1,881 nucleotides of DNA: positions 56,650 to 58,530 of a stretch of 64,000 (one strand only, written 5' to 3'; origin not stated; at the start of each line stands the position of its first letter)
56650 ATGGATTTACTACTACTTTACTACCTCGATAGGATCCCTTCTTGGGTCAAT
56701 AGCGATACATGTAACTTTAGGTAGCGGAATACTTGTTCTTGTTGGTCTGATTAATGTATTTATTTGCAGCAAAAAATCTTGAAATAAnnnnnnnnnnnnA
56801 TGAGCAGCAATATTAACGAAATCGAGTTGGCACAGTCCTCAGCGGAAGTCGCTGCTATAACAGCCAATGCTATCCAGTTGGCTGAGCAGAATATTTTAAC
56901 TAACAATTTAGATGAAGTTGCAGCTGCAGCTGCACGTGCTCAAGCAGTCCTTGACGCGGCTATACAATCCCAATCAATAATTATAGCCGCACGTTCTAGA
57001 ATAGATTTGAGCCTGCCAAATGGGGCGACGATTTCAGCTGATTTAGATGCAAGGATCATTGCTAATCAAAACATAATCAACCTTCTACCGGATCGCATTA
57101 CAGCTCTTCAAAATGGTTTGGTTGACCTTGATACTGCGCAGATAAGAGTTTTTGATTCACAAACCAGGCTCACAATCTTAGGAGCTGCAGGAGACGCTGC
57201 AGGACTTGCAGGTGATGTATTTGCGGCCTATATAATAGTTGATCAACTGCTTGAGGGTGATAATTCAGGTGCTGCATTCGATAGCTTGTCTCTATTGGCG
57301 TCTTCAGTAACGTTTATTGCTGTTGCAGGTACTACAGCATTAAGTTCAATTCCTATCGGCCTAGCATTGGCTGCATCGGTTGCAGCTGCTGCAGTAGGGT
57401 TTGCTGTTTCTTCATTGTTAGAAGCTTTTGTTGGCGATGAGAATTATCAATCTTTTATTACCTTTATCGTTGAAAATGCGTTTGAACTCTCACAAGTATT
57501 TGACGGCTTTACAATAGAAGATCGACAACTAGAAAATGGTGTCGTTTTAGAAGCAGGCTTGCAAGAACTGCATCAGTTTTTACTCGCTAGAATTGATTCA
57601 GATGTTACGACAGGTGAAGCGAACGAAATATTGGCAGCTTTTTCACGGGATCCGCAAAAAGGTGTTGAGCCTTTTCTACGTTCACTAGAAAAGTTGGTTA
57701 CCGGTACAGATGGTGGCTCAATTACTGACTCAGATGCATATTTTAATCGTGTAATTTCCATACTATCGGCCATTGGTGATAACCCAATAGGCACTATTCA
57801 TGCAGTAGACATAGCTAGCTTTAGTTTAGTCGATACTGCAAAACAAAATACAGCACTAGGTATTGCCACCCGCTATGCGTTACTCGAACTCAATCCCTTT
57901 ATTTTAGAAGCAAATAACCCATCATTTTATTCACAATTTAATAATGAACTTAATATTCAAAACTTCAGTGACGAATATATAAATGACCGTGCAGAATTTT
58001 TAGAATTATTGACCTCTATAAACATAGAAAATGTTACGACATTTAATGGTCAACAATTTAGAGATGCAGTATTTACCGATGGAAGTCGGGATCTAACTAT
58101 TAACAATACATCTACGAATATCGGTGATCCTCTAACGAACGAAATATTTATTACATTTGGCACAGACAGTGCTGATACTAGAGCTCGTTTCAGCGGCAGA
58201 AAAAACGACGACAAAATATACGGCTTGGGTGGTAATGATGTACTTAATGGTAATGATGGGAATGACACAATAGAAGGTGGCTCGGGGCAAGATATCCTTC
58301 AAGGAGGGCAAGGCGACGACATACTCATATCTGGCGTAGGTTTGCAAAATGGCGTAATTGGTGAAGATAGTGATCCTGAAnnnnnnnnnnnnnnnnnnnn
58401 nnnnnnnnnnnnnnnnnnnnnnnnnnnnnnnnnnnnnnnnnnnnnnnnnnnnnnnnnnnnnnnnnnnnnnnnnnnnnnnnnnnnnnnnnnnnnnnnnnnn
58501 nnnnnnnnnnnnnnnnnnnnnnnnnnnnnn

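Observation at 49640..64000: Tandem array of three paralogous three-gene cassettes next to an HlyB/HlyD secretion pair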

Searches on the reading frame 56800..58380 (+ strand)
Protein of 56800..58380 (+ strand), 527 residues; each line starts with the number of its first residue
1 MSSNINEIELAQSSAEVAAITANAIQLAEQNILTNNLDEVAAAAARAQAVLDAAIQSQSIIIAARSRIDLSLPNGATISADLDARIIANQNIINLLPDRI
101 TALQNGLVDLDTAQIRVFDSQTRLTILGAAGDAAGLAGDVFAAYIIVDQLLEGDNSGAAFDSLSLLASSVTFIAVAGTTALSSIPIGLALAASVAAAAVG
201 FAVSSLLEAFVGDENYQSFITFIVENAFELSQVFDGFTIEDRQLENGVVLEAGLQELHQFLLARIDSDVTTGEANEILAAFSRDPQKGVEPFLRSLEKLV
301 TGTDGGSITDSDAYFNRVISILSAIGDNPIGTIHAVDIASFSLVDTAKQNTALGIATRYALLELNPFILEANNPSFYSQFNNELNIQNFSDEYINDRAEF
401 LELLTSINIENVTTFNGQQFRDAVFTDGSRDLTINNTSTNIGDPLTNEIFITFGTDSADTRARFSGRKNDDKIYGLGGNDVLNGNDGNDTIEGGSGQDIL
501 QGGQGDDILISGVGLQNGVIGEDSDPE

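Call 32: search_solved_structures(query=window:56800-58380:+, max_evalue=0.1)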
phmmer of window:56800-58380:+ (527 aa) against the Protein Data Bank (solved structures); distinct sequences matched with E-value up to 0.1: 36.
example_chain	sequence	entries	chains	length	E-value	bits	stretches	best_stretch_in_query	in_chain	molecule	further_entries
2z8z_A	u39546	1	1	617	2.7e-09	39.7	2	436-524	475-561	Lipase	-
2z8x_A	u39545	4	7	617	2.9e-09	39.6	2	435-524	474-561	Lipase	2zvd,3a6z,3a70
2zj7_A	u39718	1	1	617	3e-09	39.5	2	435-524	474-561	Lipase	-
2zj6_A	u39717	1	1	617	3.4e-09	39.3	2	435-524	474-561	Lipase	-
7usl_C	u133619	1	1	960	5.2e-09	38.7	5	466-513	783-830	Bifunctional hemolysin-adenylate cyclase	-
7rah_E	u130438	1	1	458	2.4e-07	33.3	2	462-509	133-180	Bifunctional adenylate cyclase toxin/hemolysin CyaA,Bifunctional adenylate cyclase toxin/h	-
2qua_A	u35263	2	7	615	8.1e-06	28.2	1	385-508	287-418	Extracellular lipase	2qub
9p0c_A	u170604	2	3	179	8.8e-06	28.1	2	464-514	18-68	Hemolysin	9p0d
9p6c_A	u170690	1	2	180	9e-06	28.1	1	465-514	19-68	Hemolysin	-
5cvw_A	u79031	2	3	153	2.9e-05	26.4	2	467-513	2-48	Bifunctional hemolysin/adenylate cyclase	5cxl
6sus_A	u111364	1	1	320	0.0006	22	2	466-514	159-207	Bifunctional hemolysin/adenylate cyclase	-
1g9k_A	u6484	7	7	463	0.0014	20.9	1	474-525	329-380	SERRALYSIN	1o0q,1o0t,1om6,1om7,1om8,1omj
1h71_P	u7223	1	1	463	0.0014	20.9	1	474-525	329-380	SERRALYSIN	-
1af0_A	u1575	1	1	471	0.0023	20.1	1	473-519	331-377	SERRATIA PROTEASE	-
1sat_A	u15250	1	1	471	0.0024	20.1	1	473-519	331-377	SERRATIA PROTEASE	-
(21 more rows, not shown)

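Call 51: search_protein_families(library=pfam, max_evalue=0.05, proteins=[window:56800-58179:+])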
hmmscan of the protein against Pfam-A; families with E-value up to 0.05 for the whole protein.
seq(460 aa): 0 families

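Call 95: search_protein_families(library=ncbifam, max_evalue=0.001, proteins=[window:56800-58380:+])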
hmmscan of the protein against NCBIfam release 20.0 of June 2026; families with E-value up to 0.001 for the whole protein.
window:56800-58380:+ (527 aa): 6 families
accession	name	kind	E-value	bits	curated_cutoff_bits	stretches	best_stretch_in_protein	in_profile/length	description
NF046115.1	Ca_rpt_SMc04171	equivalog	1.2e-08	34.6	625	1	463-514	434-485/574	SMc04171 family calcium-binding repeat protein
NF033943.0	RTX_toxin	subfamily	8.9e-08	30.8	1000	1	464-523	690-748/930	RTX family hemolysin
NF053766.1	ZapA_metallo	exception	1.5e-05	24.2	940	1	465-510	343-388/483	ZapA family metalloprotease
NF033203.1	entero_EhxA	exception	1.7e-05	23.2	2000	1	463-516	713-766/997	enterohemolysin EhxA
NF035945.1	Zn_serralysin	subfamily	6.1e-05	22.4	500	1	475-523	324-372/462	serralysin family metalloprotease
NF050046.1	PueAB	exception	0.0003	19.4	670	1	466-524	374-432/616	polyurethane esterase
